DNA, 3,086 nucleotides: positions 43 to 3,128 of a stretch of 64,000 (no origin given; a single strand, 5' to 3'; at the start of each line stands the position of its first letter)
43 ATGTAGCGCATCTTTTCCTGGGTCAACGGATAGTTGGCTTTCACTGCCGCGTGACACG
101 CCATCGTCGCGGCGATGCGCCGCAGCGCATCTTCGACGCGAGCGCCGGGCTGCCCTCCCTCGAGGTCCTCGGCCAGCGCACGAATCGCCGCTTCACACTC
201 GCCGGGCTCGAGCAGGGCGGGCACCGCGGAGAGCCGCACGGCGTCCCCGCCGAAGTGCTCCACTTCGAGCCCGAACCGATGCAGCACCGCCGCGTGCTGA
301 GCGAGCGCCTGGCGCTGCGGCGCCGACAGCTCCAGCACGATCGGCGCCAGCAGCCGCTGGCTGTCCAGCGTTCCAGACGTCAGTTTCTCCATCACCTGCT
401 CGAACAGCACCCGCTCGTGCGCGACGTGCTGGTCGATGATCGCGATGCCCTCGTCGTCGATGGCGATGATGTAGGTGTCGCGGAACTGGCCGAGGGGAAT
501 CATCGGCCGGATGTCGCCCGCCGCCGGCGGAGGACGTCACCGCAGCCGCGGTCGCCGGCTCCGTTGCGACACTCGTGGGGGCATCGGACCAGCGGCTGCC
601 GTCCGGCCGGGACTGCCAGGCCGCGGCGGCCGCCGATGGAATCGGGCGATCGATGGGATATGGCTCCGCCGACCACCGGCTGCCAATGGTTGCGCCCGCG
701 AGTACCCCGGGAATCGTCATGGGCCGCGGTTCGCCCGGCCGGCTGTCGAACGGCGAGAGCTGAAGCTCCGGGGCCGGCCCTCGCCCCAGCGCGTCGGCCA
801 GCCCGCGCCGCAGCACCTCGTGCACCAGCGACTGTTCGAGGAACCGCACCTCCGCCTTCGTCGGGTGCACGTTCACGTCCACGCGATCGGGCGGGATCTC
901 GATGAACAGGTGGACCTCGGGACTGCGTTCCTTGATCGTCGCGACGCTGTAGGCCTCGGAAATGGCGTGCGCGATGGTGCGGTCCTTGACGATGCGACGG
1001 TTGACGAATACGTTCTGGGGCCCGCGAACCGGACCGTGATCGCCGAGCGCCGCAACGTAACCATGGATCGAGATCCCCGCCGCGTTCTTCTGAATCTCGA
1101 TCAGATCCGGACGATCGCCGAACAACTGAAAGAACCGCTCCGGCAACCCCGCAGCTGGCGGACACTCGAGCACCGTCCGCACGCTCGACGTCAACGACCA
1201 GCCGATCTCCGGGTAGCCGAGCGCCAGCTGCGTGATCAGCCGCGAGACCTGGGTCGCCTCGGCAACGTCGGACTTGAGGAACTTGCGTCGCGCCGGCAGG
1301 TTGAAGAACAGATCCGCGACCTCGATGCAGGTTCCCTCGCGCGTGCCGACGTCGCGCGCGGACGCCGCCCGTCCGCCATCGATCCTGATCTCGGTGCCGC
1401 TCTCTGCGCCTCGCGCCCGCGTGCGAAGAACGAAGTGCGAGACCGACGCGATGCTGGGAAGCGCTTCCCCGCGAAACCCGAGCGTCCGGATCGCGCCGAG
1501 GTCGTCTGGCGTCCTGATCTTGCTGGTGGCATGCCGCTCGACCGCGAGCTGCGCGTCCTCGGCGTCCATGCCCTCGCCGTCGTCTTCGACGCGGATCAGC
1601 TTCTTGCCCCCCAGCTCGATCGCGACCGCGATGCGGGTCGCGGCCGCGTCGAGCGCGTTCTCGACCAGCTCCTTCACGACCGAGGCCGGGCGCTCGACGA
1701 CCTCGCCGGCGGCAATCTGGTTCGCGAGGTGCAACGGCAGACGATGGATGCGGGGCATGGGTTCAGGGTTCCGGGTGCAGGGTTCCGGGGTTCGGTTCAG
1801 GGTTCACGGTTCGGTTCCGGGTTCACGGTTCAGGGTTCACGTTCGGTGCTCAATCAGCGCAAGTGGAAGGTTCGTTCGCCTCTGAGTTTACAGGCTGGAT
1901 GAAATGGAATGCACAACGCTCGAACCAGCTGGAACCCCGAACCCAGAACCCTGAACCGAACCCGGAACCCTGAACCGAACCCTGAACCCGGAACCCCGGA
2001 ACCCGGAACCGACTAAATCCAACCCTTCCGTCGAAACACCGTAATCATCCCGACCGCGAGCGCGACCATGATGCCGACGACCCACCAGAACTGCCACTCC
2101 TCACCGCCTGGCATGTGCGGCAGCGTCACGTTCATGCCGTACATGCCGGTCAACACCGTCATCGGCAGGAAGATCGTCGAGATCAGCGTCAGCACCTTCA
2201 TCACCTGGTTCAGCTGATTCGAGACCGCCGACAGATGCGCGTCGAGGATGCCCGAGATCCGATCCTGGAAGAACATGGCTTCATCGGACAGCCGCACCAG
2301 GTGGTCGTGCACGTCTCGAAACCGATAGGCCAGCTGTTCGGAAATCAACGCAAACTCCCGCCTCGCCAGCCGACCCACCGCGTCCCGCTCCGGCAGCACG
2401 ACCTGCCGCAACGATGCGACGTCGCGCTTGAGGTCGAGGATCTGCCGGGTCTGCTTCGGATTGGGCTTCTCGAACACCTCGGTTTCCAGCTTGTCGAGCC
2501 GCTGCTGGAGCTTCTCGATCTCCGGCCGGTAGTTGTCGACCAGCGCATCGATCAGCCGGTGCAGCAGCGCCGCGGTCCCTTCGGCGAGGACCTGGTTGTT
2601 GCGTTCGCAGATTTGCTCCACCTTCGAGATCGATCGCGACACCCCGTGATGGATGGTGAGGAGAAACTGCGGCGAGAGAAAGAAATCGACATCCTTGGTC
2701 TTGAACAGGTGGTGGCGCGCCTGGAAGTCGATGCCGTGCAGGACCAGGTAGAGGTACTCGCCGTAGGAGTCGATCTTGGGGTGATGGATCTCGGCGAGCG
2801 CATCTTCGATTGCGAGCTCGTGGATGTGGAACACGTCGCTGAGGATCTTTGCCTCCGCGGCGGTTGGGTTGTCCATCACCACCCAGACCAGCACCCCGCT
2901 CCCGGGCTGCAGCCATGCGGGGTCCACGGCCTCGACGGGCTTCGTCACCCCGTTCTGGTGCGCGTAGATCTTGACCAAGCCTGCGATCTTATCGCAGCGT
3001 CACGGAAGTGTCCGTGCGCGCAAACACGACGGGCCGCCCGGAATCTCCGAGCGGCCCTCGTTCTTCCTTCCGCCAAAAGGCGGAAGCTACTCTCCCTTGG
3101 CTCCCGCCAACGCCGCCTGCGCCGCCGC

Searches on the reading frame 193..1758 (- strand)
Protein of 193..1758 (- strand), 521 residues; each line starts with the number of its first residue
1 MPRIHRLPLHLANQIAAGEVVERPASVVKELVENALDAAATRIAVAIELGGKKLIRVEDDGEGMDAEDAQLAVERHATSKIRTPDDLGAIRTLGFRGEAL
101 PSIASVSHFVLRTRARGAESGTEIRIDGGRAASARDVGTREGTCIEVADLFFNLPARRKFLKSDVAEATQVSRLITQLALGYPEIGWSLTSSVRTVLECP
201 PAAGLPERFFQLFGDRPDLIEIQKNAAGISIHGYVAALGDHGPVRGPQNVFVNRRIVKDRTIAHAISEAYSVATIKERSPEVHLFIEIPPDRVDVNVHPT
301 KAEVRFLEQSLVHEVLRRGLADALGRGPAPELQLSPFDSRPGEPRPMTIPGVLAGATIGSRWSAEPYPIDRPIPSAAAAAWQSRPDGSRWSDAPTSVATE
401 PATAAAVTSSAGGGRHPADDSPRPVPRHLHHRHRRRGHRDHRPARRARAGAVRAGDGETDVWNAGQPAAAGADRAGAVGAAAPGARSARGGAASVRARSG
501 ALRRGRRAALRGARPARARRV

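Call 70: search_protein_families(library=pfam, proteins=[window:193-1758:-], max_evalue=0.00001)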
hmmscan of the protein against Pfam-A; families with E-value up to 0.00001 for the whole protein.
window:193-1758:- (521 aa): 3 families
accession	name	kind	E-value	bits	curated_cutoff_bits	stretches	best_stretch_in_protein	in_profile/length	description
PF01119.25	DNA_mis_repair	-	2.6e-28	98.4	26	1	218-324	12-118/119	DNA mismatch repair protein, C-terminal domain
PF13589.12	HATPase_c_3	-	4.8e-11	43.3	25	1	25-127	4-106/137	Histidine kinase-, DNA gyrase B-, and HSP90-like ATPase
PF02518.31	HATPase_c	-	4.1e-08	34.1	26.4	1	22-78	4-63/111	Histidine kinase-, DNA gyrase B-, and HSP90-like ATPase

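Call 77: find_encoding_contigs(protein=window:193-1758:-, flank=10000, max_places=2)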
Protein window:193-1758:- (521 aa): no gene with exactly this product is on record in the collection.

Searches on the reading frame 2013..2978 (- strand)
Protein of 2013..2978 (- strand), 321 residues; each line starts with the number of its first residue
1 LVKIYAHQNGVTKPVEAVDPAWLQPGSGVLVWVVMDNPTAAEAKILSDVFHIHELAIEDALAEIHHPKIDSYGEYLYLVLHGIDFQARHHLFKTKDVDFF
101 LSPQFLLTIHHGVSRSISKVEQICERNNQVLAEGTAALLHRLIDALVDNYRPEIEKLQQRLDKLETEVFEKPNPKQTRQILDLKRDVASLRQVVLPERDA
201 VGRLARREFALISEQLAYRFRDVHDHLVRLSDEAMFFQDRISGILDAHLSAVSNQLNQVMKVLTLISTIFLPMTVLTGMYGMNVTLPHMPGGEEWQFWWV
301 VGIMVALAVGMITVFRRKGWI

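Call 70: search_protein_families(library=pfam, proteins=[window:2013-2978:-], max_evalue=0.00001)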
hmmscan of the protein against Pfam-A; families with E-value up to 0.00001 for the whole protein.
window:2013-2978:- (321 aa): 1 family
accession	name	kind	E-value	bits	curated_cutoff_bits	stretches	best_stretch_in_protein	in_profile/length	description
PF01544.23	CorA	-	8.3e-75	252.2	27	1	29-317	3-292/292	CorA-like Mg2+ transporter protein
